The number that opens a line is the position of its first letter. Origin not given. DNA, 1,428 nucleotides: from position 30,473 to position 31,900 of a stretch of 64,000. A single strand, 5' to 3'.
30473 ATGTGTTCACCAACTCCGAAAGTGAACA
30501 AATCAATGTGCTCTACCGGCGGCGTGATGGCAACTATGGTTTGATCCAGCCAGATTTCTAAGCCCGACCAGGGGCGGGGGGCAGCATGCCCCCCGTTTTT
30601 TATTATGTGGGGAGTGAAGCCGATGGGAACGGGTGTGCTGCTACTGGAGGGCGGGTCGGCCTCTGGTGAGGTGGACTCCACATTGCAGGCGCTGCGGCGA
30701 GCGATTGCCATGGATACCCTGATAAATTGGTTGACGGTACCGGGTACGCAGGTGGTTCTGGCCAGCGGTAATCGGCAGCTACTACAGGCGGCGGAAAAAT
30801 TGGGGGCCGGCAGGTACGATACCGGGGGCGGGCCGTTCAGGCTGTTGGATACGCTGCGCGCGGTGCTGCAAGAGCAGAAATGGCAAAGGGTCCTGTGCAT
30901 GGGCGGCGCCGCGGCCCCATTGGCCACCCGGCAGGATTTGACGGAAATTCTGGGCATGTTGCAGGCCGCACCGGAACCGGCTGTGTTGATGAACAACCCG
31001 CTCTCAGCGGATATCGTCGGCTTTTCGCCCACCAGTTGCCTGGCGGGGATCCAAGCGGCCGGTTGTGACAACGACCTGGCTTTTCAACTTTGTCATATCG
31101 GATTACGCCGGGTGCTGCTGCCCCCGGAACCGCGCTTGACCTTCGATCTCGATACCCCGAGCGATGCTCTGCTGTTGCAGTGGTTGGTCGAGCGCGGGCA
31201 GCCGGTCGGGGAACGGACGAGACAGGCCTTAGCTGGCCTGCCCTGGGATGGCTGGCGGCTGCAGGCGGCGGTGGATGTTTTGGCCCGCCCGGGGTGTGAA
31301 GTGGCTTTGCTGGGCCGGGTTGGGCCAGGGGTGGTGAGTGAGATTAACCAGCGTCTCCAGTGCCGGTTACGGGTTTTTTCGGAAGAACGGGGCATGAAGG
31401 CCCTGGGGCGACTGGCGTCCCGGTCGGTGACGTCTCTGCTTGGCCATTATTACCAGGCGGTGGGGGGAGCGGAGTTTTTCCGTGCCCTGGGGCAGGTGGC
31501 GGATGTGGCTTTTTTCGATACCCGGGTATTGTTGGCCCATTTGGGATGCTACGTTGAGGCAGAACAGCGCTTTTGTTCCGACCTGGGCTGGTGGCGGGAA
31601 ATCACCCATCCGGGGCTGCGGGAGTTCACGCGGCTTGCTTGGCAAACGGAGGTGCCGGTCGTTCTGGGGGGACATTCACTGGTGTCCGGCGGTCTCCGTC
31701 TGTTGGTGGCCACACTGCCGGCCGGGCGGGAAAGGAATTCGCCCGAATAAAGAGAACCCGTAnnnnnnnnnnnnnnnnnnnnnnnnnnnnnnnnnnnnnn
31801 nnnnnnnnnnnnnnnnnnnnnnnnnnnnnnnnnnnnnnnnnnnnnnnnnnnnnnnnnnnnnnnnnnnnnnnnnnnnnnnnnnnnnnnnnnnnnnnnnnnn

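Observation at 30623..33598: Four-gene insertion between hpf and secA: MobA-like NTase-fold protein plus small membrane protein plus thiT plus thiamine pyrophosphokinase, translationally coupled to secA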

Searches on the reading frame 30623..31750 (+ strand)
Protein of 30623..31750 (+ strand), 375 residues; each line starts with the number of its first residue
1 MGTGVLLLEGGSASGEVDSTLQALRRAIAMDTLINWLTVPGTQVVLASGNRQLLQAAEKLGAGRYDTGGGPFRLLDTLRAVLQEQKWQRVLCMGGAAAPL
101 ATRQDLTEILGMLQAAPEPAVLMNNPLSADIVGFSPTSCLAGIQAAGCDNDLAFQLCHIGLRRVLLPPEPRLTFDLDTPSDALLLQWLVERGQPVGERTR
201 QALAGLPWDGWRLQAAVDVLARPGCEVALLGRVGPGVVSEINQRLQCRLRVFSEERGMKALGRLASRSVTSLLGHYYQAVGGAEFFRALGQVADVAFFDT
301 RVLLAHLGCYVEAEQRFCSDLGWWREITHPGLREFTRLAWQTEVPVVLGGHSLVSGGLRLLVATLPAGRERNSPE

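Call 3: search_protein_families(library=pfam, proteins=[window:30623-31750:+], max_evalue=1)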
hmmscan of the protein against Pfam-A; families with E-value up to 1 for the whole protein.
window:30623-31750:+ (375 aa): 0 families

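Call 4: search_protein_families(library=ncbifam, proteins=[window:30623-31750:+], max_evalue=1)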
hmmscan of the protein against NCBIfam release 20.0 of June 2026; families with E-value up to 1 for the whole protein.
window:30623-31750:+ (375 aa): 1 family
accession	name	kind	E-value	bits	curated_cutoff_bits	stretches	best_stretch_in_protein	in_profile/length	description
NF045692.1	OglycostaseCruG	equivalog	0.13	11.2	600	1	296-333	207-244/386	2'-O-glycosyltransferase CruG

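Call 9: find_homologous_proteins(query=window:30623-31750:+, max_evalue=0.001)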
Query window:30623-31750:+ (375 aa): 337 proteins with E <= 0.001 among 8000 candidates; the best 120 are listed.
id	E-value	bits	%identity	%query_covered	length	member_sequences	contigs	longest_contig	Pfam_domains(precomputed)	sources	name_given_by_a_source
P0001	1.2e-246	836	100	100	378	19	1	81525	-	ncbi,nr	ncbi:MAG TPA: hypothetical protein GXZ96_04360 [Firmicutes bacterium]|nr:hypothetical protein [Bacil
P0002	3.6e-84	301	45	98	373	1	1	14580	-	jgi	-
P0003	1.7e-82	296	46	94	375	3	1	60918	-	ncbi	ncbi:MAG: hypothetical protein AB1492_03660 [Bacillota bacterium]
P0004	1.9e-79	286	45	94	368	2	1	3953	-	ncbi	-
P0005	3.1e-78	282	45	97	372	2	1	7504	-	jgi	-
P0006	4.7e-78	281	42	95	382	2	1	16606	-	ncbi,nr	ncbi:MAG TPA: hypothetical protein GX507_01185 [Clostridia bacterium]|nr:hypothetical protein [Clost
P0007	4.8e-78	281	45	98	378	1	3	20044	-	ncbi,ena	-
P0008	7.4e-78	281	45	97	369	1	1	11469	-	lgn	-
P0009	2.1e-77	279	44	96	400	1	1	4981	-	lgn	-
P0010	3.3e-77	278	45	98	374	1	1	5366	-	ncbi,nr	ncbi:MAG: hypothetical protein K6T75_10430 [Acetobacteraceae bacterium]|nr:hypothetical protein [Ace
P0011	4.9e-77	278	43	94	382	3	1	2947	-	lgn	-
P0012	5.2e-77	278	46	96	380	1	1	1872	-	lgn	-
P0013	5.7e-77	278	45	100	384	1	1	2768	-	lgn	-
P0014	8.8e-77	277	45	96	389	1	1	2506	-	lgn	-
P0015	1.9e-76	276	43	98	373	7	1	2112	-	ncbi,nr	ncbi:MAG: hypothetical protein DDT34_02261 [Firmicutes bacterium]|nr:hypothetical protein [Bacillota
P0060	4.1e-70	255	41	96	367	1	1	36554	PF12804.14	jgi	jgi:hypothetical protein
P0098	5.1e-68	248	42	99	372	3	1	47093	-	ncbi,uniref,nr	ncbi:CTP:molybdopterin cytidylyltransferase MocA [Symbiobacterium terraclitae]|uniref:CTP:molybdopte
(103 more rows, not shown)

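Call 12: find_related_loci(query=A1, collection=genome_contigs, flank=10000)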
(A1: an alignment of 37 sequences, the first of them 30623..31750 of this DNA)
Query A1 (375 aa) in genome_contigs; peptide patterns used: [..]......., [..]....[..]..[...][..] (x = any residue, [..] = any of these).
590 stretches matched a pattern; 512 encode a relative of the query (tblastn E <= 1e-3); the best 80 are kept; 80 distinct loci.
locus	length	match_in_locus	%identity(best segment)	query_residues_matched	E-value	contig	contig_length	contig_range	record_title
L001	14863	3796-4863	42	3-357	8e-84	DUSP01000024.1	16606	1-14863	MAG TPA_asm: Clostridia bacterium isolate AS04akNAM_48 50323_AS04, whole genome shotgun sequence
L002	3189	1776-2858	45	6-369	4e-84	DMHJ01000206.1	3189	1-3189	MAG TPA_asm: Clostridiales bacterium UBA8153 contig_5173, whole genome shotgun sequence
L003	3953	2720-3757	46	6-356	2e-83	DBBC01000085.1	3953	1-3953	MAG TPA_asm: Firmicutes bacterium UBA994 UBA994_contig_4630, whole genome shotgun sequence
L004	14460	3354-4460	45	6-373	2e-82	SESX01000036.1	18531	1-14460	MAG: Candidatus Acetocimmeria pyornia isolate JdFRolivine-5 36, whole genome shotgun sequence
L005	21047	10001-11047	46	6-358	3e-82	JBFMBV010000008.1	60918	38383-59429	MAG: Bacillota bacterium isolate MAG173 MAG173_8, whole genome shotgun sequence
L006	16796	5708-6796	43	6-370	4e-81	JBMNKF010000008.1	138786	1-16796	MAG: Bacillota bacterium isolate SBF912LR0HQ0015 contig_55082, whole genome shotgun sequence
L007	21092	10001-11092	42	6-375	3e-80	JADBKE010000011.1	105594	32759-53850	MAG: Candidatus Fermentithermobacillaceae bacterium isolate Bu31 contig_567_pilon_pilon_pilon, whole genome shotgun sequ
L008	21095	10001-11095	42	6-373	4e-80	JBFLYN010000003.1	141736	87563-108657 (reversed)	MAG: Bacillota bacterium isolate MAG086 MAG086_3, whole genome shotgun sequence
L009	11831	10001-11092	42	6-375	7e-80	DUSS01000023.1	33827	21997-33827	MAG TPA_asm: Candidatus Fermentithermobacillaceae bacterium isolate AS04akNAM_61 11625_AS04, whole genome shotgun sequen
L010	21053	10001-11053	45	12-365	7e-79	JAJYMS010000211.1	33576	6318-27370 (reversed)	MAG: Bacillota bacterium isolate DBS2-4.bin160 NODE_2082_length_33576_cov_2.05187, whole genome shotgun sequence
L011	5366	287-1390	45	6-374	1e-78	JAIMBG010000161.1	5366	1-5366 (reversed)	MAG: Acetobacteraceae bacterium isolate HOT.MB2.46 NODE_11411_length_5366_cov_4.882019, whole genome shotgun sequence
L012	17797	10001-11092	42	3-372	4e-78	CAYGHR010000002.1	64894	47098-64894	MAG TPA_asm: uncultured Peptococcaceae bacterium isolate ERP113451_co2_181 genome assembly, contig: NODE_150_length_6489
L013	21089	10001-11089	41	6-370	1e-77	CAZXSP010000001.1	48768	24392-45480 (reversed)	MAG TPA_asm: uncultured Eubacteriales bacterium isolate binchicken_co39_245 genome assembly, contig: NODE_1630_length_48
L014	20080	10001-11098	42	5-372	2e-77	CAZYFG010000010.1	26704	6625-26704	MAG TPA_asm: uncultured Eubacteriales bacterium isolate SRP239243_co1_308 genome assembly, contig: NODE_2639_length_2670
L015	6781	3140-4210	41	6-365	2e-77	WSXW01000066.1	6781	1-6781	MAG: Bacillota bacterium isolate X3_MetaBAT.12 scaffold_4279, whole genome shotgun sequence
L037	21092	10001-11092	41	5-370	5e-74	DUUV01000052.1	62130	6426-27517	MAG TPA_asm: Candidatus Fermentithermobacillaceae bacterium isolate AS08sgBPME_276 173197_AS08, whole genome shotgun seq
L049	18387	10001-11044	41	6-362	1e-72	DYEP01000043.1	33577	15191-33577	MAG TPA_asm: Symbiobacterium sp. isolate Tomsk_54_12 Tomsk_k141_9937, whole genome shotgun sequence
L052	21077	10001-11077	42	3-362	6e-72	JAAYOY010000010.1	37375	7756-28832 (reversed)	MAG: Bacillota bacterium isolate AS22ysBPME_12 4027_AS22, whole genome shotgun sequence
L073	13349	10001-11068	41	6-365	8e-71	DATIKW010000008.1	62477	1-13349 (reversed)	MAG TPA_asm: Bacillota bacterium isolate SMAG_U15728 k141_134816, whole genome shotgun sequence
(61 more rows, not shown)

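Call 17: search_protein_families(library=pfam, proteins=[L037:11187-11837:+, L037:12112-13377:+, L037:13382-13927:+, L052:11154-12449:+, L052:12495-13121:+, L052:13202-14407:+, L073:11037-12500:+, L049:11320-12555:+, L049:15043-16347:+, L005:11094-11981:-], max_evalue=0.001)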
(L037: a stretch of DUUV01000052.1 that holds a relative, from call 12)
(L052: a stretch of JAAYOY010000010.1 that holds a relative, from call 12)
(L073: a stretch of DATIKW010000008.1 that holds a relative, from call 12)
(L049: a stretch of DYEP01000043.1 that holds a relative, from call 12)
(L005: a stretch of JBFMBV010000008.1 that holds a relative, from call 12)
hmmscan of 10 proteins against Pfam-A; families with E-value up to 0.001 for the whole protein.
L037:11187-11837:+ (216 aa): 0 families

L037:12112-13377:+ (421 aa): 4 families
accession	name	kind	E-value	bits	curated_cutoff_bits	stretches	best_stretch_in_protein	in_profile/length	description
PF13487.12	HD_5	-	2.4e-37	128.7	27.2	1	241-405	3-170/170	HD domain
PF01966.28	HD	-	3.5e-23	82.5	22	1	254-374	3-116/116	HD domain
PF20972.2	MASE9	-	1.3e-05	25.7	24.3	1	108-221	88-197/203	MASE9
PF08668.18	HDOD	-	0.00062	19.8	22.9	1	254-318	97-159/196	HDOD domain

L037:13382-13927:+ (181 aa): 1 family
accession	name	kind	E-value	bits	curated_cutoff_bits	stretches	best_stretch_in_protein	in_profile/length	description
PF17248.7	DUF5317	-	1.2e-28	100.5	25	1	27-170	3-149/151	Family of unknown function (DUF5317)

L052:11154-12449:+ (431 aa): 1 family
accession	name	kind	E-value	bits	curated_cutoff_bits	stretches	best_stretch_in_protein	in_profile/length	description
PF00815.25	Histidinol_dh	-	1.2e-148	495.9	27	1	19-429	2-410/411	Histidinol dehydrogenase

L052:12495-13121:+ (208 aa): 1 family
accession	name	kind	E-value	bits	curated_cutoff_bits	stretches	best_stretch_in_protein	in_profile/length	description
PF00475.24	IGPD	-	5.9e-36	124.2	27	1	33-180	1-144/144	Imidazoleglycerol-phosphate dehydratase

L052:13202-14407:+ (401 aa): 3 families
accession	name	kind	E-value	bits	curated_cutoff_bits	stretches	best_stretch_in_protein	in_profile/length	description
PF13419.12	HAD_2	-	1.7e-10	41.7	23.8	1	231-359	80-178/178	Haloacid dehalogenase-like hydrolase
PF00702.32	Hydrolase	-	2.8e-09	38.1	26.4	0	208-307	63-158/191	haloacid dehalogenase-like hydrolase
PF13242.12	Hydrolase_like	-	2.6e-08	34.1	22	1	302-386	3-74/75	HAD-hyrolase-like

L073:11037-12500:+ (487 aa): 5 families
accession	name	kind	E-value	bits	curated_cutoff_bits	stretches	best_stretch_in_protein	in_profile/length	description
PF13596.12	PAS_10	-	3.1e-26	92.5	22.1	1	371-472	3-105/106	PAS domain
PF04282.18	DUF438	-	4e-25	87.9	25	1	112-177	1-66/67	Family of unknown function (DUF438)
PF01814.28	Hemerythrin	-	4.6e-17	63.1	25.3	1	188-312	1-127/127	Hemerythrin HHE cation binding domain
PF08984.16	DUF1858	-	9.4e-13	48.5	32.2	1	23-82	1-58/59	Domain of unknown function (DUF1858)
PF08448.16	PAS_4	-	0.00032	21.3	23.1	0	380-476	8-109/110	PAS fold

L049:11320-12555:+ (411 aa): 1 family
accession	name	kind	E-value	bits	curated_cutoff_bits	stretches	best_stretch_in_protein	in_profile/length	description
PF00375.23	SDF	-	3.8e-137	457.8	27.9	1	6-394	1-386/387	Sodium:dicarboxylate symporter family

L049:15043-16347:+ (434 aa): 3 families
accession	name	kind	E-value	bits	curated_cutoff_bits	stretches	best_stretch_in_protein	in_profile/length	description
PF13487.12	HD_5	-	5e-39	134.2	27.2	1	241-405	3-170/170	HD domain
PF01966.28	HD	-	9.7e-18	65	22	1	254-374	3-116/116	HD domain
PF08668.18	HDOD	-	2.1e-06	27.8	22.9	1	254-298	97-139/196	HDOD domain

L005:11094-11981:- (295 aa): 0 families

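Call 18: predict_structure(alignment_id=A1)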
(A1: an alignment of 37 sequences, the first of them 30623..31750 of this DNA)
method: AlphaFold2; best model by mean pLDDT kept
length: 375 residues; sequences in the alignment: 37
mean_pLDDT: 93.0   pTM: 0.91
mean pLDDT of the five models: 93.0, 92.8, 92.4, 92.3, 91.8
residues with pLDDT >= 90: 319; 70-90: 43; 50-70: 8; < 50: 5
segments of 3 or more residues with pLDDT < 50: 371-375
pLDDT, mean of each block of 10 residues (from residue 1): 91 93 98 97 96 97 92 89 96 95 96 95 90 96 77 92 95 95 98 97 98 97 96 92 94 79 87 95 98 97 92 96 97 98 97 95 81 45
secondary structure, 60 per line:
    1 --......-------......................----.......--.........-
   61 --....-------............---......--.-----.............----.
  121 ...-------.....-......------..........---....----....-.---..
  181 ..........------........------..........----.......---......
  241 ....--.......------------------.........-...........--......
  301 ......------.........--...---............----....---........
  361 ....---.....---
elements in order: E3-8 H16-37 E42-48 H51-59 E63-66 H74-85 E89-94 H103-115 E120-123 E131-135 H137-142 H149-158 E162-165 H170-173 H179-190 H197-204 H211-220 E225-231 H235-244 E247-253 H272-280 H282-292 E295-299 H300-306 H313-321 H330-341 E346-349 H353-364 H368-372

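Call 21: fold_search(model_id=the predicted structure, library=pdb)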
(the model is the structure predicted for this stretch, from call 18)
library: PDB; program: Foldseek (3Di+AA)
matches with E <= 10: 1579; with E <= 0.001: 92
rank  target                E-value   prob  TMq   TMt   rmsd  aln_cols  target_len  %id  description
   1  6bwg_A                1.2e-09  1.00  0.41  0.70   4.3       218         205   17  Crystal structure of native Rv2983 from Mycobacterium tuberculosis (released 2018-12-19)
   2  6bwg_C                1.6e-09  1.00  0.41  0.70   4.2       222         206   17  Crystal structure of native Rv2983 from Mycobacterium tuberculosis (released 2018-12-19)
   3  6bwh_A                2.0e-09  1.00  0.43  0.73   3.9       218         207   17  Crystal structure of Mycoibacterium tuberculosis Rv2983 in complex with PEP (released 2018-12-19)
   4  6bwh_C                3.8e-09  1.00  0.42  0.73   4.2       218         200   17  Crystal structure of Mycoibacterium tuberculosis Rv2983 in complex with PEP (released 2018-12-19)
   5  6bwg_B                3.8e-09  1.00  0.41  0.71   4.6       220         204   17  Crystal structure of native Rv2983 from Mycobacterium tuberculosis (released 2018-12-19)
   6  7p97_AAA              7.4e-08  1.00  0.42  0.72   3.6       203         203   14  Structure of 3-phospho-D-glycerate guanylyltransferase with product 3-GPPG bound (released 2022-02-02)
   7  7p97_BBB              1.2e-07  1.00  0.41  0.73   3.6       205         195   16  Structure of 3-phospho-D-glycerate guanylyltransferase with product 3-GPPG bound (released 2022-02-02)
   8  3q80_B                2.4e-06  1.00  0.38  0.61   4.9       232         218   18  Structure of Mtb 2-C-methyl-D-erythritol 4-phosphate cytidyltransferase (IspD) Complexed with CDP-ME (released 2011-05-04)
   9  3cgx                  3.1e-06  1.00  0.42  0.63   4.2       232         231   17  Crystal structure of putative nucleotide-diphospho-sugar transferase (YP_389115.1) from Desulfovibrio desulfuricans G20  (released 2008-03-18)
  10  3okr_A                3.5e-06  1.00  0.36  0.61   5.4       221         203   20  Structure of Mtb apo 2-C-methyl-D-erythritol 4-phosphate cytidyltransferase (IspD) (released 2010-10-06)
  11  1h7e_A                4.9e-06  1.00  0.34  0.48   6.3       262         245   15  The structure of CMP:2-keto-3-deoxy-manno-octonic acid synthetase and of its complexes with substrates and substrate a (released 2001-09-13)
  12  2i5e_A                7.4e-06  1.00  0.40  0.67   3.9       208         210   12  Crystal Structure of a Protein of Unknown Function MM2497 from Methanosarcina mazei Go1, Probable Nucleotidyltransfera (released 2006-09-26)
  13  1gqc_A                8.3e-06  1.00  0.38  0.57   4.8       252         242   13  THE STRUCTURE OF CMP:2-KETO-3-DEOXY-MANNO-OCTONIC ACID SYNTHETASE COMPLEXED WITH CMP-Kdo at 100K (released 2002-02-11)
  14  1f6d_A                8.3e-06  0.97  0.21  0.21  17.8       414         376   14  THE STRUCTURE OF UDP-N-ACETYLGLUCOSAMINE 2-EPIMERASE FROM E. COLI. (released 2000-12-13)
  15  1h6j_A                1.3e-05  1.00  0.35  0.51   5.1       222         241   13  The three-dimensional structure of capsule-specific CMP:2-keto-3-deoxy-manno-octonic acid synthetase from Escherichia  (released 2001-07-12)
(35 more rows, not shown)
